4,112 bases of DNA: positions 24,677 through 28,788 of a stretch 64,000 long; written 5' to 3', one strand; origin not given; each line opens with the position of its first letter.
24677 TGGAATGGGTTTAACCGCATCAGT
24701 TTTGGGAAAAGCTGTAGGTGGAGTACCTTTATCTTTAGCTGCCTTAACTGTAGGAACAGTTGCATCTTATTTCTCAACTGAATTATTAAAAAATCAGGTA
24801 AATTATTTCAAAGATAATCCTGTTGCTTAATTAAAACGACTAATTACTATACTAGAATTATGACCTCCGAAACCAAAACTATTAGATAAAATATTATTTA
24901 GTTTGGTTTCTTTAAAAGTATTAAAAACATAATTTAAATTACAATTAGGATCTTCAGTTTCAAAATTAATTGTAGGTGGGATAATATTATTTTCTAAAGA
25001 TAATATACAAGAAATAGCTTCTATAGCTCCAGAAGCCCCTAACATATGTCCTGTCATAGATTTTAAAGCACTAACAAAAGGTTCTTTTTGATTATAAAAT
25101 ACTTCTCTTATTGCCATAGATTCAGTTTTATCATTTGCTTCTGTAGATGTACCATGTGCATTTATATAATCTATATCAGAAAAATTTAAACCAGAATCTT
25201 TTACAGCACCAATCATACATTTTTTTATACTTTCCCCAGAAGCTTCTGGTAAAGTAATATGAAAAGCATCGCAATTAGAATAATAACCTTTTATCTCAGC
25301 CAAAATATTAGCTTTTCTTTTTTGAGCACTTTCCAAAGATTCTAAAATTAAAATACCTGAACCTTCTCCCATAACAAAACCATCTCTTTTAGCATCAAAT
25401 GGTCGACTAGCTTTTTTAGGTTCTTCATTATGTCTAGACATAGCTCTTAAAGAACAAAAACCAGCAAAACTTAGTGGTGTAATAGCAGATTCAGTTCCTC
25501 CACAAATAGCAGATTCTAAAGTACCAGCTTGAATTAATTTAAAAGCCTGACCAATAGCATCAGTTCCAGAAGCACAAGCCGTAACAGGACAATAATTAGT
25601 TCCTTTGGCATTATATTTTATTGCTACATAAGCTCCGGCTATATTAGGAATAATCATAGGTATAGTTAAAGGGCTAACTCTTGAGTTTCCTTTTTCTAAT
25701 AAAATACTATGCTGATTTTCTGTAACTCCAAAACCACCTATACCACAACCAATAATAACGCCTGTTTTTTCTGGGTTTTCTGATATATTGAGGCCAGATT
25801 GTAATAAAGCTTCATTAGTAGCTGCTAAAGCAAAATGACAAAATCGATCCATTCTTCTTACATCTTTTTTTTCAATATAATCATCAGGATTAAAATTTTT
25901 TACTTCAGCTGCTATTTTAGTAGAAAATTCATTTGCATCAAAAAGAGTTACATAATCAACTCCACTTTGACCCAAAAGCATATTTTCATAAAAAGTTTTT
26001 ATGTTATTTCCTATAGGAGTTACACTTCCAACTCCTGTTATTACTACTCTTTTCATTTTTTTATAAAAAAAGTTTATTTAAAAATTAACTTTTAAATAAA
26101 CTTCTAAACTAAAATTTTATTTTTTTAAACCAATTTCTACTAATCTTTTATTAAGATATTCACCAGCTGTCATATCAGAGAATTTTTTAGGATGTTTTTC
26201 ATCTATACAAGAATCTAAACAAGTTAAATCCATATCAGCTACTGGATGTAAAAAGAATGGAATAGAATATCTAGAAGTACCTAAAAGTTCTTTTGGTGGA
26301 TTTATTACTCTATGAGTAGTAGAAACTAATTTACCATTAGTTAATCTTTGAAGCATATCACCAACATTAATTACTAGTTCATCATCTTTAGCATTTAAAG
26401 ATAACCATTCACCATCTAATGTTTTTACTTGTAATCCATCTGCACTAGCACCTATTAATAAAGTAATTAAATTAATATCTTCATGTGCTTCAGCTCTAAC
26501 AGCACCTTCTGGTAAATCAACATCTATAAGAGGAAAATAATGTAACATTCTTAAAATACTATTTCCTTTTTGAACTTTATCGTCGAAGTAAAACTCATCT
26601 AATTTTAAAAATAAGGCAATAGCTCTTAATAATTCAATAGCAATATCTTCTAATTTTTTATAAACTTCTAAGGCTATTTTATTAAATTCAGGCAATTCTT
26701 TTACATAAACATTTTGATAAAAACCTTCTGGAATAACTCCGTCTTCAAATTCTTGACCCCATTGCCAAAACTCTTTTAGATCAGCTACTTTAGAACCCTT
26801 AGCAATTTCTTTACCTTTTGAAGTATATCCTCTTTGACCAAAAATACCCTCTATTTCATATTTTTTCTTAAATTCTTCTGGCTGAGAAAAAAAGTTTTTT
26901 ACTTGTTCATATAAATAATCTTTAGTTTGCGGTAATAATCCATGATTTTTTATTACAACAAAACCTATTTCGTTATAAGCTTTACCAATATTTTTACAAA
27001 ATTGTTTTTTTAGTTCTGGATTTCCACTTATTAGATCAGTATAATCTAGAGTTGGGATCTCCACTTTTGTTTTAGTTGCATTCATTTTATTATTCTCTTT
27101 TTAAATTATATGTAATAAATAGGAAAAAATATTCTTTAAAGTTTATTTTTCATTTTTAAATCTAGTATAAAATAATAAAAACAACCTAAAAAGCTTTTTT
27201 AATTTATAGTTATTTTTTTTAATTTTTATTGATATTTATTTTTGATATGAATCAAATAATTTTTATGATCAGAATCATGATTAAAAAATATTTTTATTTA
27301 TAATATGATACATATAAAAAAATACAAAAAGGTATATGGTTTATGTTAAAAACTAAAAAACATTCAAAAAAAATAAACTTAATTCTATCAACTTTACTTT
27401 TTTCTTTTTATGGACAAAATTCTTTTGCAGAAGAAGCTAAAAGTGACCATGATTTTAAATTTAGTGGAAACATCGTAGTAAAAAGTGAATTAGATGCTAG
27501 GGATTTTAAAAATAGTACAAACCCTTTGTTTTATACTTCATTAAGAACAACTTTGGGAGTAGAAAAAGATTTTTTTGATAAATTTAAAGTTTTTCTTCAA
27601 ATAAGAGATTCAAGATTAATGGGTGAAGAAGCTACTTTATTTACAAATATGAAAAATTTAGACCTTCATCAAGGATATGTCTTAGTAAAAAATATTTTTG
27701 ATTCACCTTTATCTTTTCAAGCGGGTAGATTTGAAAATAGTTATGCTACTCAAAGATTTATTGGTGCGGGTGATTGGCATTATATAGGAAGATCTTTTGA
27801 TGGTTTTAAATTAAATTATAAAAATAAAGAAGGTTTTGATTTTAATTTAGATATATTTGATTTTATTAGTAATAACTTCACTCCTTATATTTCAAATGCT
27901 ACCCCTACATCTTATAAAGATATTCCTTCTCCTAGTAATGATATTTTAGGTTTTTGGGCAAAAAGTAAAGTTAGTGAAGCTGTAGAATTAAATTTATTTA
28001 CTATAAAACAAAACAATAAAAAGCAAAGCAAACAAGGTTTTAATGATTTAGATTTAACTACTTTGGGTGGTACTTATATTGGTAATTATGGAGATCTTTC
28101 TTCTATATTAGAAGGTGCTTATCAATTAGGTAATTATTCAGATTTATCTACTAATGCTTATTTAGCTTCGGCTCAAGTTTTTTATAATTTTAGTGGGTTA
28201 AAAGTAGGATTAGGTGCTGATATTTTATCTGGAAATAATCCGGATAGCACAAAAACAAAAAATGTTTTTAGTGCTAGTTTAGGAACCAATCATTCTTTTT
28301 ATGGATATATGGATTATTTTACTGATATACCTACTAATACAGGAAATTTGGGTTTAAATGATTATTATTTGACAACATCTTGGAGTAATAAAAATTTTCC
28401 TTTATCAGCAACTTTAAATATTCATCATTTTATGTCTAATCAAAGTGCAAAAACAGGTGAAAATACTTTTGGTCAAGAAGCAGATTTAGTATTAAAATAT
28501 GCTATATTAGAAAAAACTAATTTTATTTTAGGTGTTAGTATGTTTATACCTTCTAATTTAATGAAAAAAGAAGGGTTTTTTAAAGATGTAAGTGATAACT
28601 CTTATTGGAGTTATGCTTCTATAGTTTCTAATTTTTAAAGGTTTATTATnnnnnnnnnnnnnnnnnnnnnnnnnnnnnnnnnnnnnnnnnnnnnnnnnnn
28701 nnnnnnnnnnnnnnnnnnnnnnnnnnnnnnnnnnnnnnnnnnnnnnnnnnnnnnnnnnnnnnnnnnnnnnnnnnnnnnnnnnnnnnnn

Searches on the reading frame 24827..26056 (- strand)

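Call 55: search_protein_families(library=pfam, proteins=[window:24827-26056:-], max_evalue=0.00001)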
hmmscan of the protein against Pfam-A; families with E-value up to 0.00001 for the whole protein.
window:24827-26056:- (409 aa): 2 families
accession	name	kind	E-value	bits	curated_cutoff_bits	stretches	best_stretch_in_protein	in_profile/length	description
PF00109.32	ketoacyl-synt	-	3.9e-55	187.6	20.8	1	1-244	1-252/252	Beta-ketoacyl synthase, N-terminal domain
PF02801.28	Ketoacyl-synt_C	-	1.4e-35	122.3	20.8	1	252-366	1-119/119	Beta-ketoacyl synthase, C-terminal domain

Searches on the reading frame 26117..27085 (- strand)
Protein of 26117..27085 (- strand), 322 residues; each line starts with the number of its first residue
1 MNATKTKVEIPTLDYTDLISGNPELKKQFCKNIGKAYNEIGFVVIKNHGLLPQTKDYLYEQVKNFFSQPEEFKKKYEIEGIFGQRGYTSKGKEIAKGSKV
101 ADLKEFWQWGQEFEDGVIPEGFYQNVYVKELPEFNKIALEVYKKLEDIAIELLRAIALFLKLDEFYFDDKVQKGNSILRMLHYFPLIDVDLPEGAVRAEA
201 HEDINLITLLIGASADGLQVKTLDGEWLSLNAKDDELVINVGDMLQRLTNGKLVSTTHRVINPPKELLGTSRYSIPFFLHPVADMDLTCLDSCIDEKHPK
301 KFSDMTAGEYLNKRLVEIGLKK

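Call 56: search_protein_families(library=pfam, proteins=[window:26117-27085:-], max_evalue=0.00001)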
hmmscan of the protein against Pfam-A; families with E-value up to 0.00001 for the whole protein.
window:26117-27085:- (322 aa): 2 families
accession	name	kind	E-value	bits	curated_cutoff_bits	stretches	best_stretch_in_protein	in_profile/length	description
PF14226.12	DIOX_N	-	1e-21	78.2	27.3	1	10-114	1-99/117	non-haem dioxygenase in morphine synthesis N-terminal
PF03171.26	2OG-FeII_Oxy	-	1e-18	68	23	1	176-281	3-101/101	2OG-Fe(II) oxygenase superfamily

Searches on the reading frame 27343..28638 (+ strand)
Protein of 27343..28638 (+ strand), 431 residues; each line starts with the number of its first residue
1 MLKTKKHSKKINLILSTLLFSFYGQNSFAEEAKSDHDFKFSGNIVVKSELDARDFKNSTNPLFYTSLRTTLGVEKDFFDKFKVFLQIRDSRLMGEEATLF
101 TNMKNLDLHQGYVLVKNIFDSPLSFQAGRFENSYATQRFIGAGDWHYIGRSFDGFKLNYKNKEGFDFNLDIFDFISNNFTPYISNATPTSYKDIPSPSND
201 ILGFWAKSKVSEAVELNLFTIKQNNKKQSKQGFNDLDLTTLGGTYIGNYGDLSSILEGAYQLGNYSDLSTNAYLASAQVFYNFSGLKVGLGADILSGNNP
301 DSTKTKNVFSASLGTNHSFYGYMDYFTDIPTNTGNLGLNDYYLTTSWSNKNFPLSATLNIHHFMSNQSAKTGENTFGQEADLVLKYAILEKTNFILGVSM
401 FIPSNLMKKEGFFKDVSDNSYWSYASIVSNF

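Call 56: search_protein_families(library=pfam, proteins=[window:27343-28638:+], max_evalue=0.00001)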
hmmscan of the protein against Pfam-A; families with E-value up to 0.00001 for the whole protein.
window:27343-28638:+ (431 aa): 1 family
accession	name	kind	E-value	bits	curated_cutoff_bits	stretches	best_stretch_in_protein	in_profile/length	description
PF13372.12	Alginate_exp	-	4.2e-22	78.9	25.2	1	64-410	31-384/395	Alginate export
